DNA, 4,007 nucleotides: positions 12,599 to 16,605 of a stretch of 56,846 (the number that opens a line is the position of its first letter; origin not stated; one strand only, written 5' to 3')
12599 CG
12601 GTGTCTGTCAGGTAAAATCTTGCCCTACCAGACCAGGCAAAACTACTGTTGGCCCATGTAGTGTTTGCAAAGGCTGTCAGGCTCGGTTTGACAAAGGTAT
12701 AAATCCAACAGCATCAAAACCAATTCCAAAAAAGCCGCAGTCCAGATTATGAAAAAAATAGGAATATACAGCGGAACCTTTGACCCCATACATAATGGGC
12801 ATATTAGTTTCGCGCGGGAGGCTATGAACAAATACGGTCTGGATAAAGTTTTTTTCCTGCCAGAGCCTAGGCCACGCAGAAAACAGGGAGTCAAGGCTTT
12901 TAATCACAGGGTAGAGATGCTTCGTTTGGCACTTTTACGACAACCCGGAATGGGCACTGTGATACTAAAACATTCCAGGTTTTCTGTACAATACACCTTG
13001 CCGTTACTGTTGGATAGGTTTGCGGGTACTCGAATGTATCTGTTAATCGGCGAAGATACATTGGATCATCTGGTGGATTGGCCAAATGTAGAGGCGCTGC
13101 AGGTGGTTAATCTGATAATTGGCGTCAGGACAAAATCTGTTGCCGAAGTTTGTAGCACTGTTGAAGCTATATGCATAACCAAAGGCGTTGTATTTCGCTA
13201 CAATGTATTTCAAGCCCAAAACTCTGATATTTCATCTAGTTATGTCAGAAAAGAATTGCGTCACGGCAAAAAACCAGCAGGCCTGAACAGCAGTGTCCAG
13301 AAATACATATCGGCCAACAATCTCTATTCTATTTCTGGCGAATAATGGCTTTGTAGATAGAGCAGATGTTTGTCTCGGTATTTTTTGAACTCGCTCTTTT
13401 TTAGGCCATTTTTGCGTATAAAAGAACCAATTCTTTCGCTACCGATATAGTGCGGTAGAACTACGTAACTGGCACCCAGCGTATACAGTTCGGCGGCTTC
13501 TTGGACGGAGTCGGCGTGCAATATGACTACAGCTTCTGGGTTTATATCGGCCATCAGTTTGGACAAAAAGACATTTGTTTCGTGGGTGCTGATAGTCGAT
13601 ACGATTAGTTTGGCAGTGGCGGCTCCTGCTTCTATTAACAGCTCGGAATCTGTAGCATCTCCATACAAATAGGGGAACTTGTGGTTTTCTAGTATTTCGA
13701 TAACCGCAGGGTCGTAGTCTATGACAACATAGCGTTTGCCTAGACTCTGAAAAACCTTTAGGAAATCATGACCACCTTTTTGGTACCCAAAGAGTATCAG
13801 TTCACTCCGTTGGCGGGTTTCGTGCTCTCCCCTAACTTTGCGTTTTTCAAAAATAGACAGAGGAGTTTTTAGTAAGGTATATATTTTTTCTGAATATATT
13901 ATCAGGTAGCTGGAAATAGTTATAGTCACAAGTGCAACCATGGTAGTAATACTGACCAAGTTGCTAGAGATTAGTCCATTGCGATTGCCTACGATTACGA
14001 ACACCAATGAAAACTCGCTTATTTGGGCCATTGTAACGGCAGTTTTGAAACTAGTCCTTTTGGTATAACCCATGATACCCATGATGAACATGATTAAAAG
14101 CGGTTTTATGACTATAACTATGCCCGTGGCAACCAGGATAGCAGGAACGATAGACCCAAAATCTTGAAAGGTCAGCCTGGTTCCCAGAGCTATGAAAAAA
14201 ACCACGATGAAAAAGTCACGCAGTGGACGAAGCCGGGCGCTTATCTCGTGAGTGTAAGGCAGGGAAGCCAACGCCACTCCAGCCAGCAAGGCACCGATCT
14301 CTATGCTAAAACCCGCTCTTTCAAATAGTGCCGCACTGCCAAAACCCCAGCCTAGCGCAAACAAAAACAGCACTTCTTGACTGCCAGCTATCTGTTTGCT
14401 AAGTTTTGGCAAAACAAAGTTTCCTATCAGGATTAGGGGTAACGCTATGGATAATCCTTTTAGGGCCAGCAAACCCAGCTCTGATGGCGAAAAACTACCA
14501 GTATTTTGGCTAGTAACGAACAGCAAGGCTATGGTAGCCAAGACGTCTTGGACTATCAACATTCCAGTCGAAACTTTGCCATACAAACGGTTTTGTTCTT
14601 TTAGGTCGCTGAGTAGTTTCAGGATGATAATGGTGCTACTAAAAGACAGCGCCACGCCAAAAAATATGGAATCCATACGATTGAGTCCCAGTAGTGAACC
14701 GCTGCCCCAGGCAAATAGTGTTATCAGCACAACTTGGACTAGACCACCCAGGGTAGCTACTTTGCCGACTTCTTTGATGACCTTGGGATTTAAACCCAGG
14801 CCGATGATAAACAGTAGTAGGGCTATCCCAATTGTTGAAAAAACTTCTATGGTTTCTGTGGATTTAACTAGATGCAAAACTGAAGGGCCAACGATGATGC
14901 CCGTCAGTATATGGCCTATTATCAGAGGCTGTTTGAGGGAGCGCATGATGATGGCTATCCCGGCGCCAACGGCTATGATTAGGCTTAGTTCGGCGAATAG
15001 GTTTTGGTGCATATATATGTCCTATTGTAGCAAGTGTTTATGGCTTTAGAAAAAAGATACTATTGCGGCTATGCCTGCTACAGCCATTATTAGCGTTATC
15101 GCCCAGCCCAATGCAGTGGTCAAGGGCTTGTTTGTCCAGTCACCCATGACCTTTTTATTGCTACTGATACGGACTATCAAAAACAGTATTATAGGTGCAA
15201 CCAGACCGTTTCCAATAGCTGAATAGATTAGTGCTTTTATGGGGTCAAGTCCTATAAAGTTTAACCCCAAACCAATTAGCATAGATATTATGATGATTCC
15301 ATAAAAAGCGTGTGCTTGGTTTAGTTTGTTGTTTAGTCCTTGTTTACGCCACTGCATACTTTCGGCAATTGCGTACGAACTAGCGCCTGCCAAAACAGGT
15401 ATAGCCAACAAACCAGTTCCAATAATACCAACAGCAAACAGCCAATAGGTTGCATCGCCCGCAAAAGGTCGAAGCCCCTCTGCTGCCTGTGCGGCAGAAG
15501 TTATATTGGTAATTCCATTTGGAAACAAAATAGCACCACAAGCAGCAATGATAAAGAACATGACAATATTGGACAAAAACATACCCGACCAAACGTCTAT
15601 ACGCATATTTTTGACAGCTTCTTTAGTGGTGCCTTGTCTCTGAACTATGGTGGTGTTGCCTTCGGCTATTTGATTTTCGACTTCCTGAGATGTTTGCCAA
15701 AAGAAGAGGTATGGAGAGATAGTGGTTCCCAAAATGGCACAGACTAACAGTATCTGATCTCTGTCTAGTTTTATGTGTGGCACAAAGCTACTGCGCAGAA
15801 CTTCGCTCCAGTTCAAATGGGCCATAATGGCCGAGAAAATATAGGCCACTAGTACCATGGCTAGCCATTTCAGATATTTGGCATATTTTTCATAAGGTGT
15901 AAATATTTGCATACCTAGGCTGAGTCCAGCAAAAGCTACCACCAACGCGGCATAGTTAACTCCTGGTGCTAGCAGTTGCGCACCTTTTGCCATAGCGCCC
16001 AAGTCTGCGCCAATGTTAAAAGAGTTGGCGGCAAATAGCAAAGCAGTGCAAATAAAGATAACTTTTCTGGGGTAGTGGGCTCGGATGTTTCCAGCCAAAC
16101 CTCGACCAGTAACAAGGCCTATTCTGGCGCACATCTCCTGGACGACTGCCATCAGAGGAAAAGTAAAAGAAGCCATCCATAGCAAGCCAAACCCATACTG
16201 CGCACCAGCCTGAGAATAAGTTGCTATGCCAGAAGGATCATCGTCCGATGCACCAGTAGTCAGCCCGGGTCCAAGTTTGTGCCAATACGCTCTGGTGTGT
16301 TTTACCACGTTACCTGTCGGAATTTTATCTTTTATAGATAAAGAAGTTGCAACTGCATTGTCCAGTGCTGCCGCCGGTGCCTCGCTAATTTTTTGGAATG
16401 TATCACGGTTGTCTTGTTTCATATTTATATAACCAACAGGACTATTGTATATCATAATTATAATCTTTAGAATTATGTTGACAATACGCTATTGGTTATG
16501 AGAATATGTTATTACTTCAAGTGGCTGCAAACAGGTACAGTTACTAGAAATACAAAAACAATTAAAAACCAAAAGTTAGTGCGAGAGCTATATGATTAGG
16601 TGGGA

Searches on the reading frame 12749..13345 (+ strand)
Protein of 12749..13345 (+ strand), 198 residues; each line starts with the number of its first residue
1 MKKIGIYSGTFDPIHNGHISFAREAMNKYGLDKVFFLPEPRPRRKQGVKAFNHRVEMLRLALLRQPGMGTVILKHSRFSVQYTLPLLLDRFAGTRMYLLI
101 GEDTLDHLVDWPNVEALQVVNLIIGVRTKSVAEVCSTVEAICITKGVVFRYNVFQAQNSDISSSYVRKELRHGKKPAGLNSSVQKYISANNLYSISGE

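Call 7: search_protein_families(library=pfam, proteins=[window:12749-13345:+])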
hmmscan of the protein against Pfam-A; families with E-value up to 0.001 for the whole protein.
window:12749-13345:+ (198 aa): 1 family
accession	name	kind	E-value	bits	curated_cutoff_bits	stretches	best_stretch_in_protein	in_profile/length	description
PF01467.32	CTP_transf_like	-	6.5e-16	59.2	21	1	6-168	1-132/133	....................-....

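Call 8: search_protein_families(library=ncbifam, proteins=[window:12749-13345:+])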
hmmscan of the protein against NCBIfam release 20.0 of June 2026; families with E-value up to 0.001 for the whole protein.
window:12749-13345:+ (198 aa): 14 families
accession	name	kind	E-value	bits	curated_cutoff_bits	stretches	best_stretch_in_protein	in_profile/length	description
NF005519.0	PRK07152.1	equivalog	3.4e-32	111.8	315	1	2-193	1-184/361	nicotinate-nucleotide adenylyltransferase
TIGR00482.1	TIGR00482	equivalog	7.7e-29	101.1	112.45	1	6-193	1-194/194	nicotinate (nicotinamide) nucleotide adenylyltransferase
NF000841.0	PRK00071.1-4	equivalog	2.3e-27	96.1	197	1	1-194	6-193/194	nicotinate-nucleotide adenylyltransferase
NF000840.1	PRK00071.1-3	equivalog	1.6e-26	93.1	150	1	1-194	5-199/201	nicotinate-nucleotide adenylyltransferase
NF000839.0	PRK00071.1-1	equivalog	2.6e-21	76.6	187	1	5-194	9-216/219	nicotinate-nucleotide adenylyltransferase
NF005410.0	PRK06973.1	equivalog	8.1e-15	54.7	214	1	2-117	22-145/243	nicotinate-nucleotide adenylyltransferase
NF000843.0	PRK00071.2-2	equivalog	2e-14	53.6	240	1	2-126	12-138/212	nicotinate-nucleotide adenylyltransferase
NF000842.0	PRK00071.2-1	equivalog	2.9e-11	43.3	167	1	2-195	2-186/191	nicotinate-nucleotide adenylyltransferase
TIGR00125.1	cyt_tran_rel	domain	2.8e-08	33.8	27.7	1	4-62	1-60/65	adenylyltransferase/cytidyltransferase family protein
NF000846.0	PRK00071.2-5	equivalog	5.5e-07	29.3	329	1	3-116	20-136/210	nicotinate-nucleotide adenylyltransferase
NF000845.0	PRK00071.2-4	equivalog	1.9e-06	27.4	210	1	3-117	9-126/197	nicotinate-nucleotide adenylyltransferase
TIGR01510.1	coaD_prev_kdtB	equivalog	4.1e-06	26.9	103.3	1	5-67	2-61/155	pantetheine-phosphate adenylyltransferase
NF004159.0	PRK05627.1-2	equivalog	0.00052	19.2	306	0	8-75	21-93/326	bifunctional riboflavin kinase/FAD synthetase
TIGR00083.1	ribF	equivalog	0.0008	18.9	184.35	0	9-47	5-46/290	riboflavin biosynthesis protein RibF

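Call 69: search_protein_families(library=phrogs, proteins=[window:12749-13345:+], max_evalue=0.01)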
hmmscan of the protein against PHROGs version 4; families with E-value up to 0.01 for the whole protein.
window:12749-13345:+ (198 aa): 1 family
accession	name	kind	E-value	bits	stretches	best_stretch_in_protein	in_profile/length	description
phrog_7878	-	other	0.00084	20.4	1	3-28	2-27/131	bifunctional heptose 7-phosphate kinase/heptose 1-phosphate adenyltransferase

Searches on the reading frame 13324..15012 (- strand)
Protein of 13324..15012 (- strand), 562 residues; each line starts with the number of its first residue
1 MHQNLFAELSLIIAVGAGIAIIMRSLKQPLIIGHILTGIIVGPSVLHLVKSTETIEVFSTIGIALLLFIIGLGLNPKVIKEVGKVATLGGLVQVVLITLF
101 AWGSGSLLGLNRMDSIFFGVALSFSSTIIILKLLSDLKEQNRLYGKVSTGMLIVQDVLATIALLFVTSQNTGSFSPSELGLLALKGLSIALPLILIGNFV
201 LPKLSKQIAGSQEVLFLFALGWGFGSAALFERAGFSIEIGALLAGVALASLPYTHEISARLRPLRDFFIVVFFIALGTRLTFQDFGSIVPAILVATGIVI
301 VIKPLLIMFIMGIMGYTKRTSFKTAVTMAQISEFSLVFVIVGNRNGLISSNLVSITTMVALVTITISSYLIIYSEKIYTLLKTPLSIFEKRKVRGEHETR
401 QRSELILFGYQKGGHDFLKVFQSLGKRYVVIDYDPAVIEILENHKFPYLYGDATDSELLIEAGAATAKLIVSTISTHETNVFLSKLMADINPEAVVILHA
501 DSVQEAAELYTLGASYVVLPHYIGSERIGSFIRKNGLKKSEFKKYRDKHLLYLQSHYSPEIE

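Call 7: search_protein_families(library=pfam, proteins=[window:13324-15012:-])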
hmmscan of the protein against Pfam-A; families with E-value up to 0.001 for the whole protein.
window:13324-15012:- (562 aa): 2 families
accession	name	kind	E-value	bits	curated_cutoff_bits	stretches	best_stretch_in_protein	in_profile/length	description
PF00999.27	Na_H_Exchanger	-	1.2e-56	192.6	26.2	1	13-367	3-365/375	Sodium/hydrogen exchanger, transmembrane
PF02254.24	TrkA_N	-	3.5e-21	76.1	23.8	1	406-520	2-116/116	TrkA-N domain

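Call 8: search_protein_families(library=ncbifam, proteins=[window:13324-15012:-])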
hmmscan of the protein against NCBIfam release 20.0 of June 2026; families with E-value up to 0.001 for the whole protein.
window:13324-15012:- (562 aa): 9 families
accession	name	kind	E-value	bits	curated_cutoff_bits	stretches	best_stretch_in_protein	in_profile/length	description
NF002924.0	PRK03562.1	equivalog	8.7e-62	209.4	752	1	19-516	20-516/623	glutathione-regulated potassium-efflux system protein KefC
NF002973.0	PRK03659.1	equivalog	3e-49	168.1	804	1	17-514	17-512/602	glutathione-regulated potassium-efflux system protein KefB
TIGR00932.1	2a37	subfamily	8.3e-47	160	238.3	1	20-279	8-273/275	monovalent cation:proton antiporter-2 (CPA2) family protein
NF045626.1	FeTrans_MagA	equivalog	1.2e-37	129.8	700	1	11-372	13-375/386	iron transporter MagA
NF007950.1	PRK10669.1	equivalog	8.2e-36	124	700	1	20-519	22-534/547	YbaL family putative K(+) efflux transporter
NF007039.0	PRK09496.3-2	equivalog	2.5e-06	26.6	293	1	407-534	233-361/446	Trk system potassium transporter TrkA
NF007828.0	PRK10537.1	equivalog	0.00015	20.9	425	1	390-530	237-376/403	voltage-gated potassium channel protein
NF007034.0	PRK09496.2-1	subfamily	0.0002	20.4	344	1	393-538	218-364/445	Trk system potassium transporter TrkA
NF007043.0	PRK09496.3-6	equivalog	0.00036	19.5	384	1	428-485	25-82/445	Trk system potassium transporter TrkA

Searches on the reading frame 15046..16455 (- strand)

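Call 7: search_protein_families(library=pfam, proteins=[window:15046-16455:-])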
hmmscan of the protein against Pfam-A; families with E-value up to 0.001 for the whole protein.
window:15046-16455:- (469 aa): 1 family
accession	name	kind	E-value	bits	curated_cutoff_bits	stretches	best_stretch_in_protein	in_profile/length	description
PF01566.24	Nramp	-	1.7e-84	284.3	29.8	1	77-443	1-356/357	Natural resistance-associated macrophage protein-like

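Call 8: search_protein_families(library=ncbifam, proteins=[window:15046-16455:-])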
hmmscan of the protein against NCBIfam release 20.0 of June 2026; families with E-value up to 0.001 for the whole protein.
window:15046-16455:- (469 aa): 3 families
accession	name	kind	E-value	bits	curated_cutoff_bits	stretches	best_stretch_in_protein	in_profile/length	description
NF001923.0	PRK00701.1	subfamily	1.3e-36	126.3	430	1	42-468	18-435/439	Mn(2+) uptake NRAMP transporter MntH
TIGR01197.1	nramp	subfamily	1.4e-18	67.3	272.5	1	55-437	1-390/390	metal ion transporter, metal ion (Mn2+/Fe2+) transporter (Nramp) family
NF037982.1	Nramp_1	equivalog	2.7e-16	59.8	50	1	62-432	1-401/404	Nramp family divalent metal transporter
